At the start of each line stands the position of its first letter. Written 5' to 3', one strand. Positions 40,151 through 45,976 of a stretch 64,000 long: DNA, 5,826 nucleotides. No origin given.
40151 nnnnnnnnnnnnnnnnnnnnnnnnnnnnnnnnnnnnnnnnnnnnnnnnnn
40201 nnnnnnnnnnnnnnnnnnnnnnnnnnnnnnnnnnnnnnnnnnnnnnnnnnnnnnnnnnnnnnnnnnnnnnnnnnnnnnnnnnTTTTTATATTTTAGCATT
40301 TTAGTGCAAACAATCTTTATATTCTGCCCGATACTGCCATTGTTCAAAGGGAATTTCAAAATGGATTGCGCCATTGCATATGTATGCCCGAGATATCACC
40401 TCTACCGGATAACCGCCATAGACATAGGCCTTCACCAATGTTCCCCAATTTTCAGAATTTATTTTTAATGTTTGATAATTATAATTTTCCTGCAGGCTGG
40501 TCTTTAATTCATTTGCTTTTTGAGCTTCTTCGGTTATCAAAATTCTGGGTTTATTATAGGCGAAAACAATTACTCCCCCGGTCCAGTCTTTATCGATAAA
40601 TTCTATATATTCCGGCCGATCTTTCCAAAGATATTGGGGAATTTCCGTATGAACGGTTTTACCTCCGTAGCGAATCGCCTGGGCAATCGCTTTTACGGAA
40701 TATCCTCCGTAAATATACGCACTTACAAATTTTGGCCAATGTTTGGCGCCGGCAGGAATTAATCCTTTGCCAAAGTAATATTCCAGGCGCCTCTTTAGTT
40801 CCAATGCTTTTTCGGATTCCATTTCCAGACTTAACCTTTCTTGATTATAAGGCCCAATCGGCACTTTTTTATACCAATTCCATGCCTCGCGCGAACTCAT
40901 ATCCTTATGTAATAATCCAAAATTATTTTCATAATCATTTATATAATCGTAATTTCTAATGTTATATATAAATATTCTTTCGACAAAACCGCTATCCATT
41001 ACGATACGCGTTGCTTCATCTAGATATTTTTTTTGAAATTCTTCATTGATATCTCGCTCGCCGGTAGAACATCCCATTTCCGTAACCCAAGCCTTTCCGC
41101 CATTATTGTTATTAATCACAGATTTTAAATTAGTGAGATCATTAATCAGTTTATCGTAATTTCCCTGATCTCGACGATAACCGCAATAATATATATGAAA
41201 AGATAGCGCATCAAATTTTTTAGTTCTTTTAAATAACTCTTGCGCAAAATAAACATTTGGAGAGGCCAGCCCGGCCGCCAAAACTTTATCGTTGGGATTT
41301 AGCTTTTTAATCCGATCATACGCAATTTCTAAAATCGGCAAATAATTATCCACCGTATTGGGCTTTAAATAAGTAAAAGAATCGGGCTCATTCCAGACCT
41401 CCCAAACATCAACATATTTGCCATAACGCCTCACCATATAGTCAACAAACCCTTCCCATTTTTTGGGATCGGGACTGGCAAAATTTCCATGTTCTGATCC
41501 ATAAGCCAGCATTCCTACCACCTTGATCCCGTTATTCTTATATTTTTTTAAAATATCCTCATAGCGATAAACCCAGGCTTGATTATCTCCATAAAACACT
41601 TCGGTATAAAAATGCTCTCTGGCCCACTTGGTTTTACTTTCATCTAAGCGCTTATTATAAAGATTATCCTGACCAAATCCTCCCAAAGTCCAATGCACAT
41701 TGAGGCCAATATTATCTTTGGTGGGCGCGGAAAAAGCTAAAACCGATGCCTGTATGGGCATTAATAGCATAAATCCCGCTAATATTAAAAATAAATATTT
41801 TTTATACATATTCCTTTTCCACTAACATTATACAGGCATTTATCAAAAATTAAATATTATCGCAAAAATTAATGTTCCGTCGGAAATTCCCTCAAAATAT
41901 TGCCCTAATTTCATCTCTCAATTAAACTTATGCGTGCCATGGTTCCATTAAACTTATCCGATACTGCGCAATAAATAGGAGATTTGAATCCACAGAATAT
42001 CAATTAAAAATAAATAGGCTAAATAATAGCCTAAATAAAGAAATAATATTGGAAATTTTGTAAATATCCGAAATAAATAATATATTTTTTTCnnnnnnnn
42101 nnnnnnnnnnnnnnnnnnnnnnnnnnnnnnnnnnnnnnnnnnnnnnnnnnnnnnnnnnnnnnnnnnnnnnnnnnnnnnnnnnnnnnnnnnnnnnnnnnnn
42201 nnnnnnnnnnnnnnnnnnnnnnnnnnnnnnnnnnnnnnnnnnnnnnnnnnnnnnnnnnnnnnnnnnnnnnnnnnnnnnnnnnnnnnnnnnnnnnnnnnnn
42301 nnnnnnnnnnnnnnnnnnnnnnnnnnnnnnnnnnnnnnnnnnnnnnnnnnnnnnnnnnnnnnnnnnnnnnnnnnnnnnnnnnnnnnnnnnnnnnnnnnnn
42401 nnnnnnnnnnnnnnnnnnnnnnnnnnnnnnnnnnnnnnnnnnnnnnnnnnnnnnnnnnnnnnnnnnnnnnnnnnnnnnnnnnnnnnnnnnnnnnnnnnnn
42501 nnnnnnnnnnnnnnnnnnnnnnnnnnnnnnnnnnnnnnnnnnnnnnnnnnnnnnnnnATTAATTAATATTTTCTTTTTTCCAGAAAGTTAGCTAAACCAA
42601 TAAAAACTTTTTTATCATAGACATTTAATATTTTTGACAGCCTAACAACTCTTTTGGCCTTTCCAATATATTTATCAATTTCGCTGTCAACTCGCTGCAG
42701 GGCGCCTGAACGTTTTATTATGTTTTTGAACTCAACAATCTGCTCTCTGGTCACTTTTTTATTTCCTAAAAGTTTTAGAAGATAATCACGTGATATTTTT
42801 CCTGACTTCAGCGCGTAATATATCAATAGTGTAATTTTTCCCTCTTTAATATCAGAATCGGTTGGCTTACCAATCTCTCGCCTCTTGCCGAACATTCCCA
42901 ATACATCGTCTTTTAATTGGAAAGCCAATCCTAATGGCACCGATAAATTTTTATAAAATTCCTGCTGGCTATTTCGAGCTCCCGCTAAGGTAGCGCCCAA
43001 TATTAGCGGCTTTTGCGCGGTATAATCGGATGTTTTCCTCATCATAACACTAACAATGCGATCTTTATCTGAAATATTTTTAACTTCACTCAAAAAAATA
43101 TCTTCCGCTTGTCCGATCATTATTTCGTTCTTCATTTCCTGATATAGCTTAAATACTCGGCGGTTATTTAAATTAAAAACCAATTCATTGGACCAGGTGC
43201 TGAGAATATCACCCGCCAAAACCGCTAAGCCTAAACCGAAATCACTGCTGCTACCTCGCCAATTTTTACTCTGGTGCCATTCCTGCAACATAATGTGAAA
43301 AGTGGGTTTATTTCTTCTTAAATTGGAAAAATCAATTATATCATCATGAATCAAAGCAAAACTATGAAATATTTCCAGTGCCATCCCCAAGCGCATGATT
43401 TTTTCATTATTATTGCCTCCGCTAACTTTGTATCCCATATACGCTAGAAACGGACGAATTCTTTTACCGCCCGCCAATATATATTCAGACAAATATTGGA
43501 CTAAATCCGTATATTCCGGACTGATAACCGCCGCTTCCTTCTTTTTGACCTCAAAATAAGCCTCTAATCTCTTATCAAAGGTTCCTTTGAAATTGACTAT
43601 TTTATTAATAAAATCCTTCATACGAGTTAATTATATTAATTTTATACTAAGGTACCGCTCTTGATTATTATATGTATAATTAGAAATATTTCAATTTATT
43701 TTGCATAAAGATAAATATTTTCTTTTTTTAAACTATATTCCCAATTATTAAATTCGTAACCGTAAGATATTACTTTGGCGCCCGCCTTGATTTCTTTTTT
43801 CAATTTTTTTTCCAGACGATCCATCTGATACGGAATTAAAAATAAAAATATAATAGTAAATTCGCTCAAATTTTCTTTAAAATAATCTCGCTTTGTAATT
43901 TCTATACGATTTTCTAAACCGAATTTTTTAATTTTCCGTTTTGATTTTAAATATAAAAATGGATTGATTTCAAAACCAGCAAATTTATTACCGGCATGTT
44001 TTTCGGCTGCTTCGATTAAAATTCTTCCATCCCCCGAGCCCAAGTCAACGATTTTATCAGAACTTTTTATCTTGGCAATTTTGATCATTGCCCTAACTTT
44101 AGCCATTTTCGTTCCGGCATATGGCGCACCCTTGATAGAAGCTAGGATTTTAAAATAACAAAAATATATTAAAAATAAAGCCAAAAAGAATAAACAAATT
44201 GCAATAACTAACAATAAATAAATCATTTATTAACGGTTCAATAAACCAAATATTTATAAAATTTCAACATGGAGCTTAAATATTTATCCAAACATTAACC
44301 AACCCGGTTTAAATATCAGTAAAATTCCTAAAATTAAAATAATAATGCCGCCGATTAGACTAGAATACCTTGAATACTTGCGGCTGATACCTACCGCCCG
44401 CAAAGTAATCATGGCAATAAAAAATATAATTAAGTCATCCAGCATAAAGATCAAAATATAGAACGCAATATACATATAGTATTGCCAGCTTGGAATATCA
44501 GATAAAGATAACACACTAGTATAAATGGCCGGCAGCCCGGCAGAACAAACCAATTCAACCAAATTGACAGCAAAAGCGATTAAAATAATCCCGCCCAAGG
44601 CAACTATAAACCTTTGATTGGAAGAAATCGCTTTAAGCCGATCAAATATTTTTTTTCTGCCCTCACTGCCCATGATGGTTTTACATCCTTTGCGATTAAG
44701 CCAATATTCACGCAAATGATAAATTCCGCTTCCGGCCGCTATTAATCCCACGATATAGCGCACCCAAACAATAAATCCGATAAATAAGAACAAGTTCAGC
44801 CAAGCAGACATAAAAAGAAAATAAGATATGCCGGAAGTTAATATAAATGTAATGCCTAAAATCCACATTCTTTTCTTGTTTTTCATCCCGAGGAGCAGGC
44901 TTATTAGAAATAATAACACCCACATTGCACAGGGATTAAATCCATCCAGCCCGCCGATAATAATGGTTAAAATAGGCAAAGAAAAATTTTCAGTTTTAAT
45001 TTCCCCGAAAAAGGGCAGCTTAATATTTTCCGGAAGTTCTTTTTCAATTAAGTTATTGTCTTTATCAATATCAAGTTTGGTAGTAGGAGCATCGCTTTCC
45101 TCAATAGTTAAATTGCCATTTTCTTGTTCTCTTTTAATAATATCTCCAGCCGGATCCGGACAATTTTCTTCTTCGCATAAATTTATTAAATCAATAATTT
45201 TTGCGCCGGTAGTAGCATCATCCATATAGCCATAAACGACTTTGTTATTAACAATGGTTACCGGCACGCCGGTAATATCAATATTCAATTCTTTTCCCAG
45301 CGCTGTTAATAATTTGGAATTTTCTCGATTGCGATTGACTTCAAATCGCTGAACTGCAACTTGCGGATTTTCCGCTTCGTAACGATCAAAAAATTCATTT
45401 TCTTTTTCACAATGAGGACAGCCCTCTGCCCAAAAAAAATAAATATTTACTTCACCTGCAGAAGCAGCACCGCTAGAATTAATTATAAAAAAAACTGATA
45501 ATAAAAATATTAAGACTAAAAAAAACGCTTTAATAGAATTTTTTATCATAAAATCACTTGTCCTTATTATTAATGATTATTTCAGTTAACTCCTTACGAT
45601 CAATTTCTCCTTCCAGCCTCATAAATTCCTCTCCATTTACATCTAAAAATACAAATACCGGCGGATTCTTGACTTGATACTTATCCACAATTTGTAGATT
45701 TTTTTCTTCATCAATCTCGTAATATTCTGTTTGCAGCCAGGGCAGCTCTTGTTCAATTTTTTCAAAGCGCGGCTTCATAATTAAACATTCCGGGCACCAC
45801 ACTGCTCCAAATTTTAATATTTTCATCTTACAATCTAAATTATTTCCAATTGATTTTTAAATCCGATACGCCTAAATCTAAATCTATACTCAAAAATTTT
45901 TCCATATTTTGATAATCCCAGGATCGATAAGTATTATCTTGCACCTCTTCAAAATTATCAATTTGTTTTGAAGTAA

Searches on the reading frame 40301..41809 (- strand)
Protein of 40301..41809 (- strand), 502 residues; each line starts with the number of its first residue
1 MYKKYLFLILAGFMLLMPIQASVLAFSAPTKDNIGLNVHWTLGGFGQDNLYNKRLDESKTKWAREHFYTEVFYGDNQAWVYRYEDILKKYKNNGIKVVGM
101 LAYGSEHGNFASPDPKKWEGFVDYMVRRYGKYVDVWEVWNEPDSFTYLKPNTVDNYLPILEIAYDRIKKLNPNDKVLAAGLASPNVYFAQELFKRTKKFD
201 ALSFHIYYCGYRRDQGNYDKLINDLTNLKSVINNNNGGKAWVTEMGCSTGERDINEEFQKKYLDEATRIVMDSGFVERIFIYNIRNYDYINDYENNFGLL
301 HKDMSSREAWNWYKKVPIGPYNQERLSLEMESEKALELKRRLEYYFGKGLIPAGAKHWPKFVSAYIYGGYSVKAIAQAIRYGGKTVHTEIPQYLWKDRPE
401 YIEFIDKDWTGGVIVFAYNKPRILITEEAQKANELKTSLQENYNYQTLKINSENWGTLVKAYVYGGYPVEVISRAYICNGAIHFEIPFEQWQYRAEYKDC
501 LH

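Call 63: search_protein_families(library=pfam, proteins=[window:40301-41809:-], max_evalue=0.001)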
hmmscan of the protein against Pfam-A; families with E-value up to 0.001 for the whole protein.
window:40301-41809:- (502 aa): 1 family
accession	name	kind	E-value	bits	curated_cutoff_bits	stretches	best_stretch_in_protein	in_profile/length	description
PF11790.14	Glyco_hydro_cc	-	7.7e-06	26.1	21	1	185-313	120-237/237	Glycosyl hydrolase catalytic core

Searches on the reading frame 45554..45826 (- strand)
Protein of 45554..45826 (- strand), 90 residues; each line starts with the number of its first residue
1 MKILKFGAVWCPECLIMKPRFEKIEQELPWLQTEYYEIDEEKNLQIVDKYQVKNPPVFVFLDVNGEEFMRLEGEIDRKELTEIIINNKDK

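Call 93: search_protein_families(library=pfam, proteins=[window:45554-45826:-], max_evalue=0.001)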
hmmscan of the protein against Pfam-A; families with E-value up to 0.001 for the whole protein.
window:45554-45826:- (90 aa): 3 families
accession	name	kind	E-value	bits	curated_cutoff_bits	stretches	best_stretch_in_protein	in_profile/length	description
PF00085.26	Thioredoxin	-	5.3e-11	42.9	23.5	1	3-84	22-101/103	Thioredoxin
PF14595.12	Thioredoxin_9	-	1.2e-07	32.2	25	1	2-69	44-112/129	Thioredoxin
PF13098.12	Thioredoxin_2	-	2.2e-06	28.4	27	1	3-83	9-103/104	Thioredoxin-like domain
